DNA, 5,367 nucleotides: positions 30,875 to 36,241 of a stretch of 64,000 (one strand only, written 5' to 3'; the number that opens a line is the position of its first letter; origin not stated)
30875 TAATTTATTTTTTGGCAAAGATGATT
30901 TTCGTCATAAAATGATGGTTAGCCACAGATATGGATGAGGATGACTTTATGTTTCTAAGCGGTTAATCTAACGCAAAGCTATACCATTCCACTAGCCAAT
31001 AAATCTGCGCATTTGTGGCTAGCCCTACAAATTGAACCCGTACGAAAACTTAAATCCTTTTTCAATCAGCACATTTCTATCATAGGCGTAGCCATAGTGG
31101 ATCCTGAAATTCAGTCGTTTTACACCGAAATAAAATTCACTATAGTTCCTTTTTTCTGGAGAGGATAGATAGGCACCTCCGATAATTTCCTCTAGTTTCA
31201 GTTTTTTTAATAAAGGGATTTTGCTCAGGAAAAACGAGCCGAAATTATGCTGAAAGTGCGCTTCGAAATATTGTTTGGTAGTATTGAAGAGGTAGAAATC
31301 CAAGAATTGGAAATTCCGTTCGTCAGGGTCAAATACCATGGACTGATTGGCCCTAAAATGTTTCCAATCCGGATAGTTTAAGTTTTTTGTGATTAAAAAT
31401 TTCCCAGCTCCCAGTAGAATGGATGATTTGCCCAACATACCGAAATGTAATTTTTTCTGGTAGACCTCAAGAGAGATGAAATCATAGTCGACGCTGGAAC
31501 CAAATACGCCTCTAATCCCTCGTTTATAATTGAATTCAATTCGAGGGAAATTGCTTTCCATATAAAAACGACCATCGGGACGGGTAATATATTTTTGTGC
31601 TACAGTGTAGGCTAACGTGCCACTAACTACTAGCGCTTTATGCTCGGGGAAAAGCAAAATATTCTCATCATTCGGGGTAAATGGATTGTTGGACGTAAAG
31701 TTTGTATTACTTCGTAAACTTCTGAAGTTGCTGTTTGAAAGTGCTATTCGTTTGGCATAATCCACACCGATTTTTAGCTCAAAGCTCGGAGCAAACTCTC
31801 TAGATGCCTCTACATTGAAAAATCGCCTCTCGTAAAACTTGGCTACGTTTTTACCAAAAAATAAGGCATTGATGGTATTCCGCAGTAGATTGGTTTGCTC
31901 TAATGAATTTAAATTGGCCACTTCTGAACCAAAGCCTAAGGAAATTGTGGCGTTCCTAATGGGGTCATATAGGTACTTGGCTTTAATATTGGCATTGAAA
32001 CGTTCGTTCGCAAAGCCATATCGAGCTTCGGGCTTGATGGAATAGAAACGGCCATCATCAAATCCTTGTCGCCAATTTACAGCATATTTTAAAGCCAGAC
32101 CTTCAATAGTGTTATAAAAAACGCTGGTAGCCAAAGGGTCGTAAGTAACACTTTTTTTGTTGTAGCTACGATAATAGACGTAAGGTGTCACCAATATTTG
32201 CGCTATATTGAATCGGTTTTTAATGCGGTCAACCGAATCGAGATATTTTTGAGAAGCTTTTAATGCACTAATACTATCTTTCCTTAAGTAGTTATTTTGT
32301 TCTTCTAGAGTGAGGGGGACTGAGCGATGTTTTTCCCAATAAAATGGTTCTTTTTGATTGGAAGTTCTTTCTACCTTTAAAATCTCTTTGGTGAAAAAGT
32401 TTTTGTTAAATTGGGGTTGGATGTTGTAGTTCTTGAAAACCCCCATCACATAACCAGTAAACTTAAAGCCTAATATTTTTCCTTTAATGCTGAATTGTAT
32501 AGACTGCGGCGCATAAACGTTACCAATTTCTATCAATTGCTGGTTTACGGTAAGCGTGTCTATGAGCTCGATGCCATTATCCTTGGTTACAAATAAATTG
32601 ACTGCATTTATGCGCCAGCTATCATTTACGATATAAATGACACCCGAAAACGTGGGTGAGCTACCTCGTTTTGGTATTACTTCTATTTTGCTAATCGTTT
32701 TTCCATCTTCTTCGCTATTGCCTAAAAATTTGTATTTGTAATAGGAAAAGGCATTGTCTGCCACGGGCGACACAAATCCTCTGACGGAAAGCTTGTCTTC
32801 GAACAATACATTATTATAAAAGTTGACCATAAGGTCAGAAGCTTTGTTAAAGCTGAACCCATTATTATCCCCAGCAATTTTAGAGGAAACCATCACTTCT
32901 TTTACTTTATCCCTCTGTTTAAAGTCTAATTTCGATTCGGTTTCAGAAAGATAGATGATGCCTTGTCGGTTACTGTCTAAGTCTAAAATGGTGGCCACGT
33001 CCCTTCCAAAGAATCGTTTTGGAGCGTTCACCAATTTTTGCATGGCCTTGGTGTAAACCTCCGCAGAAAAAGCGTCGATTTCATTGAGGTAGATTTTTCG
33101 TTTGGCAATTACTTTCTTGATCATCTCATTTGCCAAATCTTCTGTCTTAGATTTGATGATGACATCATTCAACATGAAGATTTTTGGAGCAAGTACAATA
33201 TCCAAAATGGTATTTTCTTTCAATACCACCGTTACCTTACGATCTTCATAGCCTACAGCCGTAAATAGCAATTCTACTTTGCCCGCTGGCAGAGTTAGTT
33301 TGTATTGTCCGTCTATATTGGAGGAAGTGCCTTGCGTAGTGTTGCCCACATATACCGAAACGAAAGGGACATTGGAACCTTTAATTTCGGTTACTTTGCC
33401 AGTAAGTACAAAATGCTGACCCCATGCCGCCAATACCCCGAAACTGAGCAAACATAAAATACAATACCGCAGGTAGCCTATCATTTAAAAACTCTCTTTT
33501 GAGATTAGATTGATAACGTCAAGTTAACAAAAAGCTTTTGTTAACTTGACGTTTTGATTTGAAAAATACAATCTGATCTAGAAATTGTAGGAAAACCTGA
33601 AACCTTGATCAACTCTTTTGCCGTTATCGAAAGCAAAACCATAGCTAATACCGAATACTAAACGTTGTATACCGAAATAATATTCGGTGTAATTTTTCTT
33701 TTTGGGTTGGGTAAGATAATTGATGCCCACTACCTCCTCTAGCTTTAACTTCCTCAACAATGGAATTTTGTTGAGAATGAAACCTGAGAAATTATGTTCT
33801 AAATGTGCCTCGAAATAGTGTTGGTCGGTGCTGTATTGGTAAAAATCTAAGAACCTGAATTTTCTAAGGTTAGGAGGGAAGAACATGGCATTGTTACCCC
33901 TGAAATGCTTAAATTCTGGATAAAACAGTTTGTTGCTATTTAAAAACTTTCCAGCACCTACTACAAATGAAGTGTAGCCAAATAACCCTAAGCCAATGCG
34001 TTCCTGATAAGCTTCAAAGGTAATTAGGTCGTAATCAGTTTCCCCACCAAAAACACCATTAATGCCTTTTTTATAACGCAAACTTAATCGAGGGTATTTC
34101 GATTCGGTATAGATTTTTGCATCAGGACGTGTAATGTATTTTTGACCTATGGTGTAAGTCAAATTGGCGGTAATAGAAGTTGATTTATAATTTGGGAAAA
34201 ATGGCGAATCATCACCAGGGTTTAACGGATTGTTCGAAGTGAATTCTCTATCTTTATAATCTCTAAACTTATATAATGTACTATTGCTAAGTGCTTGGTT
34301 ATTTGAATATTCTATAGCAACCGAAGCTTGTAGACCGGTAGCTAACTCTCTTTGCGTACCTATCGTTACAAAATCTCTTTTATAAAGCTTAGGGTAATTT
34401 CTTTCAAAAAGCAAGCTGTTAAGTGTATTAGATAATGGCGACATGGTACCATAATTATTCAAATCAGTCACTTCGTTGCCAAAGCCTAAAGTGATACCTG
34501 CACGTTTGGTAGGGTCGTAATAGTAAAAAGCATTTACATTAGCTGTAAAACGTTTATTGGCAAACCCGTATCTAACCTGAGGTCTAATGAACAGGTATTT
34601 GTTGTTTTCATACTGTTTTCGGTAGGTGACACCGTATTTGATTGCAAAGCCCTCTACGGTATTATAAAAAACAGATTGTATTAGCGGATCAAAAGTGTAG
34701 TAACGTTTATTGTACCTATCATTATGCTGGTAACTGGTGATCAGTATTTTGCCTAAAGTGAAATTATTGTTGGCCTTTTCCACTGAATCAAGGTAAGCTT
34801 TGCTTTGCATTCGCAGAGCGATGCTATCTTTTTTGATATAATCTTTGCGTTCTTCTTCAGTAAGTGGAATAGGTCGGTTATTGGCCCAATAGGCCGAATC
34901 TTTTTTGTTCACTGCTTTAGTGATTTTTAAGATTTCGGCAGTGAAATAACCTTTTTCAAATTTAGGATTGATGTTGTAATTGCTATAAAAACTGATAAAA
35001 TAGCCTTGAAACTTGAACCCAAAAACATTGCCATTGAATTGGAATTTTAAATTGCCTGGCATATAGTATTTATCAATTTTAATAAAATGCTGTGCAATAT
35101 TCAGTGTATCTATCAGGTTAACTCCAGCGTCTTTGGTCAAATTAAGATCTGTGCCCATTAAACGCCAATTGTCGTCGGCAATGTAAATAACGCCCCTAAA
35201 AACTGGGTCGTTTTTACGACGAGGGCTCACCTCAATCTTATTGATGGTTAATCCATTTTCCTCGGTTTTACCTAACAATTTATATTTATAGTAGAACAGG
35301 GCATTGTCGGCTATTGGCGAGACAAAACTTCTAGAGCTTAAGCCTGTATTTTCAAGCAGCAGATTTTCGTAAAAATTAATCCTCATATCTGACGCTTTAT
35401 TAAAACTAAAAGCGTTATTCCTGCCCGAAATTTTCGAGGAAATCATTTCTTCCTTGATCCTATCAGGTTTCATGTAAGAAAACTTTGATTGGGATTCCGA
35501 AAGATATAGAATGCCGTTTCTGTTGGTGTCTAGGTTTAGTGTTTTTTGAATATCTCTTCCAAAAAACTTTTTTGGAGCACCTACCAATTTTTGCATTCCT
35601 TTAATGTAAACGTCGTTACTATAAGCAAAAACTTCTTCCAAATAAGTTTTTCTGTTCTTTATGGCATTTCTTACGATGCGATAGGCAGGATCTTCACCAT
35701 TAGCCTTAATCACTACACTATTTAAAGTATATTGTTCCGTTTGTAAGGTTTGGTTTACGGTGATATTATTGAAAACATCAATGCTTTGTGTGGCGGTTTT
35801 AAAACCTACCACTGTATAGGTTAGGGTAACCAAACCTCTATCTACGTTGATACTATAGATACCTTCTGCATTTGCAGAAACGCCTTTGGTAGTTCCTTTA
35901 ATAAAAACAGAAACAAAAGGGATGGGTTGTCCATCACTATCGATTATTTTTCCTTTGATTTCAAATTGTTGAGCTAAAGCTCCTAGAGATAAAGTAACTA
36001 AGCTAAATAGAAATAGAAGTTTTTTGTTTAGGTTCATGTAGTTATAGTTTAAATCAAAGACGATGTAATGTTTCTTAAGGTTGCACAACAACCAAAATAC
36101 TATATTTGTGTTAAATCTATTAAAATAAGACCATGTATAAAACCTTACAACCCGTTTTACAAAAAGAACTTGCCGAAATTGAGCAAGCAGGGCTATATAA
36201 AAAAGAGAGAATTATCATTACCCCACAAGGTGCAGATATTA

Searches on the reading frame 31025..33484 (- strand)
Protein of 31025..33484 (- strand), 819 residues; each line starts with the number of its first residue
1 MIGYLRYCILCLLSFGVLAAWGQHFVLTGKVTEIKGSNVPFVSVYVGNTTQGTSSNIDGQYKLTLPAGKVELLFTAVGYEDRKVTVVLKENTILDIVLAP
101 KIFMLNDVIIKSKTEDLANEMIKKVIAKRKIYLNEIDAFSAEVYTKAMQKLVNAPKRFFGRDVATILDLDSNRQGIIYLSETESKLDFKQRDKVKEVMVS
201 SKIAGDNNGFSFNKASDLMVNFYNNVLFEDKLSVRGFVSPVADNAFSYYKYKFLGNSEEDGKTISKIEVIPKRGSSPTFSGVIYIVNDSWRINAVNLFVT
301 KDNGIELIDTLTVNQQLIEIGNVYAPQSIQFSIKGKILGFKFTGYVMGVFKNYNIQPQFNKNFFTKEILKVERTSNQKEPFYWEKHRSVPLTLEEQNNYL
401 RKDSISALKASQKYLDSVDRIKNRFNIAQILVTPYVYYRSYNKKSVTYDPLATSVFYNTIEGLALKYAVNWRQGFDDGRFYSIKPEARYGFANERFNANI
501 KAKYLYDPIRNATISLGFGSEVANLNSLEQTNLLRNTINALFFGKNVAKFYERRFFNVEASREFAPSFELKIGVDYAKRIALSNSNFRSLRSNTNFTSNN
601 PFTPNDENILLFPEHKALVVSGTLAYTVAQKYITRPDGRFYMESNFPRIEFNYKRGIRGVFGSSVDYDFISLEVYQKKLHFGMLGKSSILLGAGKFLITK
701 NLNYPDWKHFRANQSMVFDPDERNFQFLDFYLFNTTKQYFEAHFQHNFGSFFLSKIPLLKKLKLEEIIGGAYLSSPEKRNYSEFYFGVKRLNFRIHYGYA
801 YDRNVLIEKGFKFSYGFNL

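Call 74: search_protein_families(library=pfam, proteins=[window:31025-33484:-], max_evalue=0.00001)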
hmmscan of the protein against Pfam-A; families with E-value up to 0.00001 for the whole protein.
window:31025-33484:- (819 aa): 3 families
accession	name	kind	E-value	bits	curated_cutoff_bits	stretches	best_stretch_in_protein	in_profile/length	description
PF18939.6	DUF5686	-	2e-226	754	39.2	1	122-788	2-669/669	Family of unknown function (DUF5686)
PF13715.12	CarbopepD_reg_2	-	1.4e-16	60.7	32.2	1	27-110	1-88/88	CarboxypepD_reg-like domain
PF13620.12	CarboxypepD_reg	-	1.1e-09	39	32.3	1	27-98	2-81/82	Carboxypeptidase regulatory-like domain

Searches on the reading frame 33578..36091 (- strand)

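Call 74: search_protein_families(library=pfam, proteins=[window:33578-36091:-], max_evalue=0.00001)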
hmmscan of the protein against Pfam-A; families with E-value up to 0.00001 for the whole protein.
window:33578-36091:- (837 aa): 3 families
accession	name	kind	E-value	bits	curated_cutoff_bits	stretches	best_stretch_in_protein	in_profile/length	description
PF18939.6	DUF5686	-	1.1e-250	834.2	39.2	1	139-808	1-669/669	Family of unknown function (DUF5686)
PF13715.12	CarbopepD_reg_2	-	1.3e-17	64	32.2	1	45-128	1-88/88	CarboxypepD_reg-like domain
PF13620.12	CarboxypepD_reg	-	1.4e-10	41.8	32.3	1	45-116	2-81/82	Carboxypeptidase regulatory-like domain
